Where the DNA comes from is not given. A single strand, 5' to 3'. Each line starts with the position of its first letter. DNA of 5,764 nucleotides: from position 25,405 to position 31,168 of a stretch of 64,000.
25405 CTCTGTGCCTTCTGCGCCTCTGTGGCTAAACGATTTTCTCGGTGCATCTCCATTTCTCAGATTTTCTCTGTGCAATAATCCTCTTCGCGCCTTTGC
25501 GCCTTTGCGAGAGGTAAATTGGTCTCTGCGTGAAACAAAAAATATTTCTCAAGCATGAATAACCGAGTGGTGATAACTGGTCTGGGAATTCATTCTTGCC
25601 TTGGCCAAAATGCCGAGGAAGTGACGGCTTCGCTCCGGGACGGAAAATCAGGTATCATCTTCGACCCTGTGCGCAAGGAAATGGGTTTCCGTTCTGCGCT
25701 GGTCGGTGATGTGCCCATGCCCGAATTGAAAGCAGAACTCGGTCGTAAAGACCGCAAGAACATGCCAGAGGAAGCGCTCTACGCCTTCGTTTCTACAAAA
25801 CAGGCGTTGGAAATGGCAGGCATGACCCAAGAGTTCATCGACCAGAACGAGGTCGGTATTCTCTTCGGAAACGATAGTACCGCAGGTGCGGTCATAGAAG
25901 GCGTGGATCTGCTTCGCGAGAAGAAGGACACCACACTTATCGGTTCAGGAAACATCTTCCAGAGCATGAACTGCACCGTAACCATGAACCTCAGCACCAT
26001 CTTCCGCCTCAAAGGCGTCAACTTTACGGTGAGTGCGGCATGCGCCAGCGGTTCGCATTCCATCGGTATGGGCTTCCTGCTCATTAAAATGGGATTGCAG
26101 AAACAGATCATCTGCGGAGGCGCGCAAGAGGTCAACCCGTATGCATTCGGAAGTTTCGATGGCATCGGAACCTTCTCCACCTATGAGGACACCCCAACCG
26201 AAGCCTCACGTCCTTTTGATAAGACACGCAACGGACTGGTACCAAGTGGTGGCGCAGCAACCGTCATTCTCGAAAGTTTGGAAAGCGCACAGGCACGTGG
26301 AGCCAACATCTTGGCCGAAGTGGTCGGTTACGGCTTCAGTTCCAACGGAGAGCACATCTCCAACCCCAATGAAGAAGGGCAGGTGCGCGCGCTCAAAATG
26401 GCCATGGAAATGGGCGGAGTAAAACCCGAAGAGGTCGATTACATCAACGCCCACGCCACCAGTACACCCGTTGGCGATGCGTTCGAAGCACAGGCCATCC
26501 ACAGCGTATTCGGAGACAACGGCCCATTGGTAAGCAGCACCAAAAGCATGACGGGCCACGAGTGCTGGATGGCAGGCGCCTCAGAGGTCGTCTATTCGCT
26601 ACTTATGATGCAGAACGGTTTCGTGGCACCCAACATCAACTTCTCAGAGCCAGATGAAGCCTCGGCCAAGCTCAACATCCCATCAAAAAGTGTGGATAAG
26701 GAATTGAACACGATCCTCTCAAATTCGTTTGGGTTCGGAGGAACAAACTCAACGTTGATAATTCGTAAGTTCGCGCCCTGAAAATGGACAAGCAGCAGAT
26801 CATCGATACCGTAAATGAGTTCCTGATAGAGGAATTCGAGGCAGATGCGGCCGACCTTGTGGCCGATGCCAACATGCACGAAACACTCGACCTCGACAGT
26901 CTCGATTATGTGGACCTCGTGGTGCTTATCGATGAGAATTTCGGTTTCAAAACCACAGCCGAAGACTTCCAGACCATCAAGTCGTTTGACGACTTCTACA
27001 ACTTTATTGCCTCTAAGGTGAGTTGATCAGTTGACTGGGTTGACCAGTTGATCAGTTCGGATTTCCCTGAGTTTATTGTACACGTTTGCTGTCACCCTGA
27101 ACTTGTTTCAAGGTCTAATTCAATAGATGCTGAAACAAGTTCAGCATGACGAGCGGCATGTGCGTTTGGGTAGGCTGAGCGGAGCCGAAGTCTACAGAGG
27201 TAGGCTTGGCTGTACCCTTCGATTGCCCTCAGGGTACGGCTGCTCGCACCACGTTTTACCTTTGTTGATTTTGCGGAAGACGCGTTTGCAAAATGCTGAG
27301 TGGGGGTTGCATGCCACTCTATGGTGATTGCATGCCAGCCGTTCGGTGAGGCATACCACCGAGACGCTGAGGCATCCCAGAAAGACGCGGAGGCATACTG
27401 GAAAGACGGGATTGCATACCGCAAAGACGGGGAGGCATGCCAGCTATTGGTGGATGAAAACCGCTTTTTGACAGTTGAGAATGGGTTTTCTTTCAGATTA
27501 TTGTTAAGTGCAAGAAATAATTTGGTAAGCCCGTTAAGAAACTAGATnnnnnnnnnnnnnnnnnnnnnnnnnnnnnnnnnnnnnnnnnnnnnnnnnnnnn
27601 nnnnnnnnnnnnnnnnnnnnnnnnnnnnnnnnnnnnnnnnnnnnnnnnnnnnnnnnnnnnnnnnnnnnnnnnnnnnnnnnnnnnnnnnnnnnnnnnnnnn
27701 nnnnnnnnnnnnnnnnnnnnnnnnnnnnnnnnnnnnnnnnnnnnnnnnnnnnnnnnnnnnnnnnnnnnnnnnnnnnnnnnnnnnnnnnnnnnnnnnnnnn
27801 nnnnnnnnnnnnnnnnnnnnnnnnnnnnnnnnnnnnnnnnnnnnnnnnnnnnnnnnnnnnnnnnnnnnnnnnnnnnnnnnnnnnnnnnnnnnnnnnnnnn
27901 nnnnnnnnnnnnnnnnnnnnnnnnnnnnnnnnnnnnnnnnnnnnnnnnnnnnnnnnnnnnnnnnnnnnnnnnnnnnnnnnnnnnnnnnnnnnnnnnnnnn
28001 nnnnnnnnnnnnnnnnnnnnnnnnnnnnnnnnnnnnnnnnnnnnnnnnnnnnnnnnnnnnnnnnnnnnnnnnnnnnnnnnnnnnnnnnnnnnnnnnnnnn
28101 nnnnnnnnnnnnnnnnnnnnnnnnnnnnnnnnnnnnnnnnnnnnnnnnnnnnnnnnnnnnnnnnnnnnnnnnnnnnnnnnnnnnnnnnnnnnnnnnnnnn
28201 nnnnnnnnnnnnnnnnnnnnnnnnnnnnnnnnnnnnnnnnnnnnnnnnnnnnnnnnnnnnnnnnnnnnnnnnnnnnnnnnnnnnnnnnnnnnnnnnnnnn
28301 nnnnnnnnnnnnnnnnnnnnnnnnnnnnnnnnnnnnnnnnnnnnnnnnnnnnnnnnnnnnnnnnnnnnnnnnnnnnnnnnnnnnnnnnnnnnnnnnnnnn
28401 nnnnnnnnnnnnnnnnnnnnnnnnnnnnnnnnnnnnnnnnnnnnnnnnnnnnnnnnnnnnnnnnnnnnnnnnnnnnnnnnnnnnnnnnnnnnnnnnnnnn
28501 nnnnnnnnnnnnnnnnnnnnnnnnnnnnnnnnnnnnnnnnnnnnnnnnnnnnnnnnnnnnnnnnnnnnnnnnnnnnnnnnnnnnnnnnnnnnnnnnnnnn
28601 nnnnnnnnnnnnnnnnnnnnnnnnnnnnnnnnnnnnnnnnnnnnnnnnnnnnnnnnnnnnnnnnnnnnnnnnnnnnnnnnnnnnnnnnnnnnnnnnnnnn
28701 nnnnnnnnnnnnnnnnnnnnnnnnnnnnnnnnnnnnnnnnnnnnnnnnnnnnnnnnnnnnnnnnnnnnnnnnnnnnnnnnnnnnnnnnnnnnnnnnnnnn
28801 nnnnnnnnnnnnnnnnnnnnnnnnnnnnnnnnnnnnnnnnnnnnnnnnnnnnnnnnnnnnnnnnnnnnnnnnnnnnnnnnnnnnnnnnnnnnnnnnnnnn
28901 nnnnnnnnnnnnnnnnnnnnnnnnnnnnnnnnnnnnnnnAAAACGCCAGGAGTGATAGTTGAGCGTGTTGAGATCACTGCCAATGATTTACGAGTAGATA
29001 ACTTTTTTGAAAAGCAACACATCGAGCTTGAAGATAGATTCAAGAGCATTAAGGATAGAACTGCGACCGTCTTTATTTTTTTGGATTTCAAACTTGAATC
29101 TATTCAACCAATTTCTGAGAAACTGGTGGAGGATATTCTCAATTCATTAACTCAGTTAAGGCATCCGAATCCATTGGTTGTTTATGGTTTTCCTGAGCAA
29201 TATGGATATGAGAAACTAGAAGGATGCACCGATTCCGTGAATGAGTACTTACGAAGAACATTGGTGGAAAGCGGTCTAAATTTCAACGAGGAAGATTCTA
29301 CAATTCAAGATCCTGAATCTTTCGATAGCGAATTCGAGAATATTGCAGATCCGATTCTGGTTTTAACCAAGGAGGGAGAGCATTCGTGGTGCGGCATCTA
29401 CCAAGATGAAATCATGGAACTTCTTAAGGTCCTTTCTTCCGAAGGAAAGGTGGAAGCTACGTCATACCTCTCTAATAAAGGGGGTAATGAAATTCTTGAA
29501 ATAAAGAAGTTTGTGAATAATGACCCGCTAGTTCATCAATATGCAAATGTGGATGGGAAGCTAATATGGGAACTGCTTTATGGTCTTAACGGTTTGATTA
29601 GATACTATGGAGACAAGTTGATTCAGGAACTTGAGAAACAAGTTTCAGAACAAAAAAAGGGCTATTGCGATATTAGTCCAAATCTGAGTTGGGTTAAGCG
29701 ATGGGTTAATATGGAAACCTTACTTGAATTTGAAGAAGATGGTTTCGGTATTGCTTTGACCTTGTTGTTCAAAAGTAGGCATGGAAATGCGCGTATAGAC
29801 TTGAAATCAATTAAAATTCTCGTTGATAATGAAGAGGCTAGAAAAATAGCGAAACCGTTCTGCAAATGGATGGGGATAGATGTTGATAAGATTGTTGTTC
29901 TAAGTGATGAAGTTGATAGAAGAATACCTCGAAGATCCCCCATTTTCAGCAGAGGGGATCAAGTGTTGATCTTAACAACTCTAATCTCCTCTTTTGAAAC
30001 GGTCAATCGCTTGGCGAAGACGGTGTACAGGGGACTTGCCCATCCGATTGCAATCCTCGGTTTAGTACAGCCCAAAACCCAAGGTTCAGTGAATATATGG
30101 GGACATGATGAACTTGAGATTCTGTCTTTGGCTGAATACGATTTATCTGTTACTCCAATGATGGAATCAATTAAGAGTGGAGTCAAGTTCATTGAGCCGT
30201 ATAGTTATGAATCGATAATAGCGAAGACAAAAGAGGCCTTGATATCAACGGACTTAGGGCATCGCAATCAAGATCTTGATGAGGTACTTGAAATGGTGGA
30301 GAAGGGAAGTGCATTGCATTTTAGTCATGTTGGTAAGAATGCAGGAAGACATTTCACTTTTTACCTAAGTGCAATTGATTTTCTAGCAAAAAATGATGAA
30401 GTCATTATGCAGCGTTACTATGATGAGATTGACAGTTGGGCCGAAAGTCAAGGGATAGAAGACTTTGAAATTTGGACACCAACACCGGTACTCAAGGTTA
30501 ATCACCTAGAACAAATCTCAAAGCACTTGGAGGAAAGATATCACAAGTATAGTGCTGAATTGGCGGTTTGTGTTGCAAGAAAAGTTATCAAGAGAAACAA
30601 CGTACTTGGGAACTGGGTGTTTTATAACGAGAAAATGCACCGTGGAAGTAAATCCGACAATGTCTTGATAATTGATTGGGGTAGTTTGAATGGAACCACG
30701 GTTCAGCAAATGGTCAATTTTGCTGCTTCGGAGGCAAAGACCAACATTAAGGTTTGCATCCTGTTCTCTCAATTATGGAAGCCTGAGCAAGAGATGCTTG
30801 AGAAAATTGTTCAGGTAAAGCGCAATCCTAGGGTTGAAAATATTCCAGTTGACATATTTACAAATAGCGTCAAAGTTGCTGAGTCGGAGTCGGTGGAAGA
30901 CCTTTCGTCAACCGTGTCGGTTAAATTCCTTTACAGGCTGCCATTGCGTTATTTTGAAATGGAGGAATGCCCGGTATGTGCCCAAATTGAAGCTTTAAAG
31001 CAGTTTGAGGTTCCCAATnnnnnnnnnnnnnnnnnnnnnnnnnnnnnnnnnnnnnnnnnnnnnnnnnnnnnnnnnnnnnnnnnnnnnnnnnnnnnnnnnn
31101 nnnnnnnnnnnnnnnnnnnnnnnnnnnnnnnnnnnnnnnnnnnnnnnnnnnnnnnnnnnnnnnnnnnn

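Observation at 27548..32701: Giant protein joining a GHKL ATPase to two PRTase-like domains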

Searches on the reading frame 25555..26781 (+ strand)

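Call 5: search_protein_families(library=pfam, proteins=[window:25555-26781:+], max_evalue=0.1)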
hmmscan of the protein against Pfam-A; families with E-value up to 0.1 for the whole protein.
window:25555-26781:+ (408 aa): 4 families
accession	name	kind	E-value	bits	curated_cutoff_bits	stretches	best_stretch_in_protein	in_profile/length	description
PF02801.28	Ketoacyl-synt_C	-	6.7e-33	113.7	20.8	1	253-363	1-118/119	Beta-ketoacyl synthase, C-terminal domain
PF00109.32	ketoacyl-synt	-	6.7e-32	111.5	20.8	1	3-245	2-252/252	Beta-ketoacyl synthase, N-terminal domain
PF16197.11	KAsynt_C_assoc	-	0.016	16.1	33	1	371-405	11-45/111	Ketoacyl-synthetase C-terminal extension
PF22691.2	Thiolase_C_1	-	0.047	13.9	28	0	274-304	18-48/144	Thiolase C-terminal domain-like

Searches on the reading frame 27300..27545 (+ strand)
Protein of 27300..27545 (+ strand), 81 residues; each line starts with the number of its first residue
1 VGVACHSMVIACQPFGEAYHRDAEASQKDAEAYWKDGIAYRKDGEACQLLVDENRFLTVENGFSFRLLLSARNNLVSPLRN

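Call 5: search_protein_families(library=pfam, proteins=[window:27300-27545:+], max_evalue=0.1)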
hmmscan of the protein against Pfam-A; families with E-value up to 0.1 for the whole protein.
window:27300-27545:+ (81 aa): 1 family
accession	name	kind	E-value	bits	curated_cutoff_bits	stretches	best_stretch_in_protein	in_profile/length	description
PF04010.18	DUF357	-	0.047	14.1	29.4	1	13-46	17-50/73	Protein of unknown function (DUF357)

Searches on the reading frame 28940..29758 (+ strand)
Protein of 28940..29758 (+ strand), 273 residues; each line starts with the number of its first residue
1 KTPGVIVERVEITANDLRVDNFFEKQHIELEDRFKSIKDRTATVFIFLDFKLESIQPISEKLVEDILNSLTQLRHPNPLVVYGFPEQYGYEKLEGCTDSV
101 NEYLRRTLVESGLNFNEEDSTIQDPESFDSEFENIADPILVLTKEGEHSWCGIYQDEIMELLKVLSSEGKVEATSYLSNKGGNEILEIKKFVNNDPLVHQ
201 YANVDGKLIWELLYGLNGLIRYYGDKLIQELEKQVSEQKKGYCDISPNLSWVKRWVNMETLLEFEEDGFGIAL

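Call 93: search_protein_families(library=pfam, proteins=[window:28940-29758:+], max_evalue=1)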
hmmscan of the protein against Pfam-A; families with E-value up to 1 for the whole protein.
window:28940-29758:+ (273 aa): 1 family
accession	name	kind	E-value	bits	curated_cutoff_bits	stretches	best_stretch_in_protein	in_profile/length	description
PF22427.2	SMMA_C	-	0.072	13.5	26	0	177-208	4-34/78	Maltogenic amylase, C-terminal domain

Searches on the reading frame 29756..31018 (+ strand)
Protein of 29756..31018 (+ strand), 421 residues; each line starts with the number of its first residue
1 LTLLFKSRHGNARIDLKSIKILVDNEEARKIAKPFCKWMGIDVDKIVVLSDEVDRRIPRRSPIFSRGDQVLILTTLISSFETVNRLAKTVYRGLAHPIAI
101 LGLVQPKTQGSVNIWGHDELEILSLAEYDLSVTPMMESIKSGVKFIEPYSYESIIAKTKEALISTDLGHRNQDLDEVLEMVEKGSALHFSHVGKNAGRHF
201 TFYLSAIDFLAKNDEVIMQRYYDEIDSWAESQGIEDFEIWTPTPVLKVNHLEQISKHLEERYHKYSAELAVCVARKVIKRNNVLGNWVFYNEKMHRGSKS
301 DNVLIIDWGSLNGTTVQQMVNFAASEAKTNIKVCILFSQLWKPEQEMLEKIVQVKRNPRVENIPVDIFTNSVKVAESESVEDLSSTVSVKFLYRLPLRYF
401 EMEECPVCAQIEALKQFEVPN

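Call 76: search_solved_structures(query=A4, max_evalue=10, show_alignments=3)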
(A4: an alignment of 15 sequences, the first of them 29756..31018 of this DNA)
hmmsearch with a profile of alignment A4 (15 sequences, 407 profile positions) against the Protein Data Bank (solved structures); distinct sequences matched with E-value up to 10: 1.
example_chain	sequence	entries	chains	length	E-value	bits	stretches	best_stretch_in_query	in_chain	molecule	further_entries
1vch_A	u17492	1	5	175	0.75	12.1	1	67-103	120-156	Phosphoribosyltransferase-related protein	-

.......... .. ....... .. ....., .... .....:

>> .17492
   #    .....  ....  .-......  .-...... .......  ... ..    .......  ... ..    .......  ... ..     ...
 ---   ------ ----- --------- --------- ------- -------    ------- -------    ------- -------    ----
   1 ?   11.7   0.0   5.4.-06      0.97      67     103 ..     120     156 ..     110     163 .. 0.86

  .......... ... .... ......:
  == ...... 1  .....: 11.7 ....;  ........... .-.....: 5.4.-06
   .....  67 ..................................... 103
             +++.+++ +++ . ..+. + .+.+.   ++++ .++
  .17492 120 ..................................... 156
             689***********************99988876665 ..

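Call 85: search_protein_representatives(alignment_id=A4)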
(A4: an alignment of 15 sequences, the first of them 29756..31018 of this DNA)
Query: 15 sequences, 407 profile positions. Proteins with E-value up to 0.001 (for the whole library): 317; up to 1e-10: 200; up to 1e-30: 111. The best 150 are listed.
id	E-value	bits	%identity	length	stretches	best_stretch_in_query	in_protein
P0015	2.4e-139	481.4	-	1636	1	1-407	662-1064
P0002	1.1e-131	456.2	-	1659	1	1-406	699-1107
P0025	8.5e-131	453.3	-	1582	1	1-407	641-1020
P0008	2.9e-127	441.6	-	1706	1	1-405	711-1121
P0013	1.2e-125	436.3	-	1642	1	1-406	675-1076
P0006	3.1e-125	434.9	-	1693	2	1-406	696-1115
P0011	6.6e-125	433.9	-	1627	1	1-407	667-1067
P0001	1.0e-124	433.3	-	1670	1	1-406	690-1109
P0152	1.5e-123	429.3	-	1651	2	1-406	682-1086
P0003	5.1e-123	427.6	-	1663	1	2-406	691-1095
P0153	3.0e-118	411.9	-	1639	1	3-407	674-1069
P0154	3.2e-117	408.6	-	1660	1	4-407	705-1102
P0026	4.0e-116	404.9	-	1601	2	2-407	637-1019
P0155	8.2e-113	394.0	-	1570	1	1-407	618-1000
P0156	9.5e-113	393.8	-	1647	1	5-404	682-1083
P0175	1.7e-58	215.1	-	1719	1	10-405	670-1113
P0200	1.2e-47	179.4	-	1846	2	33-249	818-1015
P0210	2.7e-43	165.1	-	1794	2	11-317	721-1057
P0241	1.2e-32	130.0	-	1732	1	66-399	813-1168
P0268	3.7e-27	111.9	-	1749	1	21-401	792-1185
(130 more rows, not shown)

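Call 88: search_protein_families(library=pfam, proteins=[P0175, P0200, P0210, P0241, P0268], max_evalue=0.01)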
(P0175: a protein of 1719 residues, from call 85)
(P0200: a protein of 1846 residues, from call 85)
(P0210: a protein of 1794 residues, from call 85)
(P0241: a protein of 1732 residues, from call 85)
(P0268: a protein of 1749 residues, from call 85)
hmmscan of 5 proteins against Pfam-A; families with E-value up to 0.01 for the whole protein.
P0175 (1719 aa): 1 family
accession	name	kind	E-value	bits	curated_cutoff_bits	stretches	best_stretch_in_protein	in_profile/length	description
PF15609.12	PRTase_2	-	0.0099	15.9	28.8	0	722-795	110-185/188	Phosphoribosyl transferase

P0200 (1846 aa): 0 families

P0210 (1794 aa): 2 families
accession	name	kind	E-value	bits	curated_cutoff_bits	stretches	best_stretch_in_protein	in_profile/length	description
PF18036.7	Ubiquitin_4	-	0.0015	19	22.8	0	612-656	3-47/89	Ubiquitin-like domain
PF02518.31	HATPase_c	-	0.0079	17.1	26.4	0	280-356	37-95/111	Histidine kinase-, DNA gyrase B-, and HSP90-like ATPase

P0241 (1732 aa): 1 family
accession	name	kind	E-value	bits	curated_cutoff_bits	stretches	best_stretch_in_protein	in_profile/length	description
PF00156.33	Pribosyltran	-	0.0013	18.5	26.3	0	1046-1097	81-132/158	Phosphoribosyl transferase domain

P0268 (1749 aa): 0 families
